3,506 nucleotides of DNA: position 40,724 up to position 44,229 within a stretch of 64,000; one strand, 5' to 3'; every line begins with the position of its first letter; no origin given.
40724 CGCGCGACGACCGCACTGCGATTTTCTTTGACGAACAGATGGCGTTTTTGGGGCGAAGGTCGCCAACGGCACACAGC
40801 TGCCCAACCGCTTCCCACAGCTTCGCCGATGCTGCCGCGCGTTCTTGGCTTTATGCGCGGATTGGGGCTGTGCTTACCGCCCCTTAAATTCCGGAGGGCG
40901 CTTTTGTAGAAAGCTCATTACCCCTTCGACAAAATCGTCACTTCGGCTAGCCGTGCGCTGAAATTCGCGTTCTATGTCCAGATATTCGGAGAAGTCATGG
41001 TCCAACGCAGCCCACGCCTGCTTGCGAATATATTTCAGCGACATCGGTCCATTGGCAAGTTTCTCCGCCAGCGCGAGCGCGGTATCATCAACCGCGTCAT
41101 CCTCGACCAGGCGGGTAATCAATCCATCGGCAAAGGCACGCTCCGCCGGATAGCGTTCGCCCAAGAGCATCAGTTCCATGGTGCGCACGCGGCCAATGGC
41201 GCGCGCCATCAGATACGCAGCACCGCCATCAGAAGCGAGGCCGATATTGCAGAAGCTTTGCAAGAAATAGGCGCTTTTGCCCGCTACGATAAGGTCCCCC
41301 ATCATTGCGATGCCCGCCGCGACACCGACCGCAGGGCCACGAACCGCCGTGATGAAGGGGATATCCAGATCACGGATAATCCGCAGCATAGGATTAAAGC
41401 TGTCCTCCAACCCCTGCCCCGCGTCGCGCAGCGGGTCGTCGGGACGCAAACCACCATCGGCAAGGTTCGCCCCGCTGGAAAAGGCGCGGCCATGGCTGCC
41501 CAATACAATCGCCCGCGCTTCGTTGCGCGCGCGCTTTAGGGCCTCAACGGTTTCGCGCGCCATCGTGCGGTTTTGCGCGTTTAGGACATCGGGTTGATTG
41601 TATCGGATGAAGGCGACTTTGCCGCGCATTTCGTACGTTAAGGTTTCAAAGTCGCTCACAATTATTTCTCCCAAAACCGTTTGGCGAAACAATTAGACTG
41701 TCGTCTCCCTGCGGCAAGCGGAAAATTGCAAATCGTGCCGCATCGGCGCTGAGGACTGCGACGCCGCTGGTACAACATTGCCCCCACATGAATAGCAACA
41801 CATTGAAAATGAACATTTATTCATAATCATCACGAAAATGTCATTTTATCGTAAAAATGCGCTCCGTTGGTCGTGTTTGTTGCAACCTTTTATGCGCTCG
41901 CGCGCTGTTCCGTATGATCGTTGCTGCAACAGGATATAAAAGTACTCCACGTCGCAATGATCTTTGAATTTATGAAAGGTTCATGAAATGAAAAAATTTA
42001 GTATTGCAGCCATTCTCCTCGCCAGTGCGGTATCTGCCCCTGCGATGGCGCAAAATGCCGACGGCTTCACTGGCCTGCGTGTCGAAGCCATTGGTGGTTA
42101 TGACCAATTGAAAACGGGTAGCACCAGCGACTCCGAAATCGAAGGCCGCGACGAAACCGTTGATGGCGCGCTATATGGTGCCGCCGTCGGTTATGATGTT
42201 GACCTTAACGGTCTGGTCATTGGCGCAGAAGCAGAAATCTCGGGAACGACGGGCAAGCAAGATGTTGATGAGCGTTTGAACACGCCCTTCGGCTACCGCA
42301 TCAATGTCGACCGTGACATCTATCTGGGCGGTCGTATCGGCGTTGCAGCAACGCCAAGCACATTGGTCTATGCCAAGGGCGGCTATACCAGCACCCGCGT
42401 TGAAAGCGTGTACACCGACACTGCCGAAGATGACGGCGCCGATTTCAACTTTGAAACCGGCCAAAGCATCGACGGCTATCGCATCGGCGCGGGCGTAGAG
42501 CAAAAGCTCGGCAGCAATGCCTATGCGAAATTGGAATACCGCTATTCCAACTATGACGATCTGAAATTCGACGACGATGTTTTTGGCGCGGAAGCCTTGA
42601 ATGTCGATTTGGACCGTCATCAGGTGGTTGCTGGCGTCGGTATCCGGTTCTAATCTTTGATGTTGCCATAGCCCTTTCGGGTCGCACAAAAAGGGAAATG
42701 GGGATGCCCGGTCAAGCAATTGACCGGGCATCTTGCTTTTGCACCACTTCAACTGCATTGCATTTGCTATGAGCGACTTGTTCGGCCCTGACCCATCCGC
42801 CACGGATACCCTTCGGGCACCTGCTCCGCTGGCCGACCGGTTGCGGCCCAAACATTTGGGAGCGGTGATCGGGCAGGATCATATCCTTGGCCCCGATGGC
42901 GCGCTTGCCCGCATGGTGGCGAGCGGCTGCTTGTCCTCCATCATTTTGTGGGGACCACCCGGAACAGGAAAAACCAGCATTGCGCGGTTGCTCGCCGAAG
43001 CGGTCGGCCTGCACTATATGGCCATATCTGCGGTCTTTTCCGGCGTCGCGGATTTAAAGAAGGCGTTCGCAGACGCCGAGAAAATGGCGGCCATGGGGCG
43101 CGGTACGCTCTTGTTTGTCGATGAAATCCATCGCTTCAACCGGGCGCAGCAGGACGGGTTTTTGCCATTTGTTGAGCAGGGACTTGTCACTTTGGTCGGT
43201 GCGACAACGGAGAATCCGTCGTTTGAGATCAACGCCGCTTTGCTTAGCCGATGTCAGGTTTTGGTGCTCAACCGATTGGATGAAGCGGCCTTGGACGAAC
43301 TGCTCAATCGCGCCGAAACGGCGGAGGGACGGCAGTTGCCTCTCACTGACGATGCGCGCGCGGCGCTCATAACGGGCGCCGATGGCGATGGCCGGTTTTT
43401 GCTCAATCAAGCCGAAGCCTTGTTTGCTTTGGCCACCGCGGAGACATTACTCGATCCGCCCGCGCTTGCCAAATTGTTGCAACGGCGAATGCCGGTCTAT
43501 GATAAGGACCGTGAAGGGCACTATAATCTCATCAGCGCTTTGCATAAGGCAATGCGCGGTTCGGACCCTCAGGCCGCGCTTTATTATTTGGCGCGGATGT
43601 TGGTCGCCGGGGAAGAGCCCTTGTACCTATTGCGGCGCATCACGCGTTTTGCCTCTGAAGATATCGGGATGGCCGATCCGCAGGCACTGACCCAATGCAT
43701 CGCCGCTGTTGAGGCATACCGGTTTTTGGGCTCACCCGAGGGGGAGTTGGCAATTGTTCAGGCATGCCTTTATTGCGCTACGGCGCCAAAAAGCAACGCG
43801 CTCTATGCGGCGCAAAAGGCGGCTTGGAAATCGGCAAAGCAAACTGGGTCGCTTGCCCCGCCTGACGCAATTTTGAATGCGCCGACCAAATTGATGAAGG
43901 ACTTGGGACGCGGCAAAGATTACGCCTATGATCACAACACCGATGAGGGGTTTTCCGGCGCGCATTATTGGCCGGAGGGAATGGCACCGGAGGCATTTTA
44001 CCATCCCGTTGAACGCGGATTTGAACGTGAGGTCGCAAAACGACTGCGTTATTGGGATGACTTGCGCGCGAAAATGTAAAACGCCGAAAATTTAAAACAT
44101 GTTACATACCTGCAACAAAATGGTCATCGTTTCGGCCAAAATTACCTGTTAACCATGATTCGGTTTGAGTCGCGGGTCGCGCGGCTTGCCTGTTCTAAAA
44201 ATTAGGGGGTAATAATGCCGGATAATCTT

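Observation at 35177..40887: Carrier-protein / AMP-ligase / PLP-decarboxylase / CelD-like acyltransferase / two-hydrolase module joined to the XrtA locus, with no assigned chemistry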

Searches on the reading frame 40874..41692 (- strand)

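Call 70: search_protein_families(library=ncbifam, proteins=[window:40874-41692:-], max_evalue=0.00001)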
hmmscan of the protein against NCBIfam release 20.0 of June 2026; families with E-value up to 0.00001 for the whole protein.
window:40874-41692:- (272 aa): 66 families (the best 25 are shown)
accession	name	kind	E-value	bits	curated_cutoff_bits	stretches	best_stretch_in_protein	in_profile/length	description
NF004635.0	PRK05981.1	equivalog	4.6e-85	285.4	351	1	14-272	2-266/266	enoyl-CoA hydratase/isomerase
TIGR02280.1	PaaB1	equivalog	3.5e-66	223.3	345.15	1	20-272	3-256/256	2-(1,2-epoxy-1,2-dihydrophenyl)acetyl-CoA isomerase PaaG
NF046063.1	oxepin_alt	equivalog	1e-46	159.5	300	1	19-268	3-254/254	oxepin-CoA hydrolase, alternative type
NF004725.0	PRK06072.1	equivalog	1.2e-44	152.9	293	1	20-272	4-248/248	enoyl-CoA hydratase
NF050134.1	TdecoylIsomFabM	equivalog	1e-43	149.7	400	1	15-271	1-260/261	trans-2-decenoyl-ACP isomerase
NF051848.1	EnCoAHydtEchA19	equivalog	8e-43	146.8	400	1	20-272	4-258/258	enoyl-CoA hydratase EchA19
NF005700.0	PRK07511.1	subfamily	1e-42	146.6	274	1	18-270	5-259/260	enoyl-CoA hydratase family protein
NF006699.0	PRK09245.1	subfamily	1.2e-41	142.7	354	1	16-272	3-266/266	crotonase/enoyl-CoA hydratase family protein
NF005575.0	PRK07260.1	equivalog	1.4e-41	142.6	335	1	15-271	3-262/263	enoyl-CoA hydratase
NF004857.0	PRK06210.1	equivalog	1.3e-39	136.3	341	1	13-271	5-274/275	enoyl-CoA hydratase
NF006007.0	PRK08138.1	subfamily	1.1e-38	133.1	355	1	23-272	15-261/261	enoyl-CoA hydratase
NF004525.0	PRK05870.1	equivalog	2.9e-38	132.2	285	1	17-260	4-245/249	enoyl-CoA hydratase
NF006109.0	PRK08260.1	subfamily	1.8e-37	129.2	320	1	14-271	2-277/296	enoyl-CoA hydratase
NF005804.0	PRK07659.1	equivalog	4.7e-35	121.3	311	1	13-271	3-259/260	enoyl-CoA hydratase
NF004517.0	PRK05862.1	equivalog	1.2e-33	116.7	396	1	14-271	2-256/257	enoyl-CoA hydratase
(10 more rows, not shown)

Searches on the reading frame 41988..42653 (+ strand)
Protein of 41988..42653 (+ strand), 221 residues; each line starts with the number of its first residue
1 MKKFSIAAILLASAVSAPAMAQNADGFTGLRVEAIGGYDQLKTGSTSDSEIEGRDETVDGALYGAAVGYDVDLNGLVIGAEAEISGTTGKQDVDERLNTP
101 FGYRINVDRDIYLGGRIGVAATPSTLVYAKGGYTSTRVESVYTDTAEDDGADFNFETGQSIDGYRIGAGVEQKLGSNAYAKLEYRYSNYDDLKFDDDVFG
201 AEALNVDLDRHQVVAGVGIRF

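Call 70: search_protein_families(library=ncbifam, proteins=[window:41988-42653:+], max_evalue=0.00001)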
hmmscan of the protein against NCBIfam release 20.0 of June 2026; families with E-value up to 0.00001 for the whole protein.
window:41988-42653:+ (221 aa): 0 families

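Call 80: search_protein_families(library=pfam, proteins=[window:41988-42653:+], max_evalue=0.001)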
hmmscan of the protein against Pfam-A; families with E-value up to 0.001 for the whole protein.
window:41988-42653:+ (221 aa): 1 family
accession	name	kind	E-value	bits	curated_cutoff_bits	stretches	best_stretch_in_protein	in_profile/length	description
PF13505.12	OMP_b-brl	-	1.6e-18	67.9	28.7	1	8-221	2-175/175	Outer membrane protein beta-barrel domain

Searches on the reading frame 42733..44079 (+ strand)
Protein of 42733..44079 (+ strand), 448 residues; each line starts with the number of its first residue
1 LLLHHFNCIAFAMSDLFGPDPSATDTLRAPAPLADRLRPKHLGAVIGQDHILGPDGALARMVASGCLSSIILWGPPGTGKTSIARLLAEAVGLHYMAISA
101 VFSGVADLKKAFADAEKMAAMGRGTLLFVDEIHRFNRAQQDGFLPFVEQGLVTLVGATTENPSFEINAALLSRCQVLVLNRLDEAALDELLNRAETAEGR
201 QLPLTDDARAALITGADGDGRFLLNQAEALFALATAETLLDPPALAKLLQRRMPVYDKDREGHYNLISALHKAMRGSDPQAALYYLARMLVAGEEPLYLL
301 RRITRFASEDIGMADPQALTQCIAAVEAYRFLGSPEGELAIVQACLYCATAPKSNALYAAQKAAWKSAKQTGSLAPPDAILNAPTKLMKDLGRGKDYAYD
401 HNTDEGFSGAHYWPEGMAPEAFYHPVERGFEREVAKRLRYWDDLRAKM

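Call 70: search_protein_families(library=ncbifam, proteins=[window:42733-44079:+], max_evalue=0.00001)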
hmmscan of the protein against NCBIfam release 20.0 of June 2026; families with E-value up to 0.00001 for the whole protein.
window:42733-44079:+ (448 aa): 32 families (the best 25 are shown)
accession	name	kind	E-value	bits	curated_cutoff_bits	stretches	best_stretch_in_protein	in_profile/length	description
NF009881.0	PRK13341.1-2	equivalog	9.9e-111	370.8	651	1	25-438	10-431/736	AAA family ATPase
NF009883.0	PRK13341.1-4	equivalog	4.4e-100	335.6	668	1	23-438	11-434/729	AAA family ATPase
NF009882.0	PRK13341.1-3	equivalog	7.1e-89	298.8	1197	1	27-433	14-428/734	AAA family ATPase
NF009880.0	PRK13341.1-1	equivalog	7.3e-87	292.1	891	1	31-439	6-403/599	AAA family ATPase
NF011289.0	PRK14700.1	equivalog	5.3e-50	170.3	570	1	144-438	1-291/300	recombination factor protein RarA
TIGR02397.1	dnaX_nterm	equivalog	1.5e-12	47.5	250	1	33-91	4-60/355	DNA polymerase III subunit gamma/tau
NF011512.0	PRK14950.1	equivalog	4e-12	46.1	593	0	36-92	9-63/585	DNA polymerase III subunits gamma and tau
TIGR02903.1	spore_lon_C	equivalog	4.4e-12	45.3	678.8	1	34-90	145-198/615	Lon family ATP-dependent protease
NF000868.0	PRK00080.1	equivalog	1.8e-11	43.5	282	1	34-150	16-129/330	Holliday junction branch migration DNA helicase RuvB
TIGR02902.1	spore_lonB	equivalog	3e-11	42.7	723.3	0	28-89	50-108/531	ATP-dependent protease LonB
TIGR00635.1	ruvB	equivalog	4.8e-11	42.2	299.05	1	66-149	29-107/305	Holliday junction branch migration DNA helicase RuvB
NF006585.0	PRK09111.1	equivalog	6.9e-11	41.5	604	1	103-304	128-315/616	DNA polymerase III subunit gamma/tau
NF004549.0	PRK05896.1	equivalog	1.8e-10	40.2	578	0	128-221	124-215/642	DNA polymerase III subunits gamma and tau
NF009067.0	PRK12402.1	equivalog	5e-10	38.9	317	0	36-91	8-60/340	replication factor C small subunit 2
NF011520.0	PRK14959.1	equivalog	1e-09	37.4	798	1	104-202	100-198/624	DNA polymerase III subunits gamma and tau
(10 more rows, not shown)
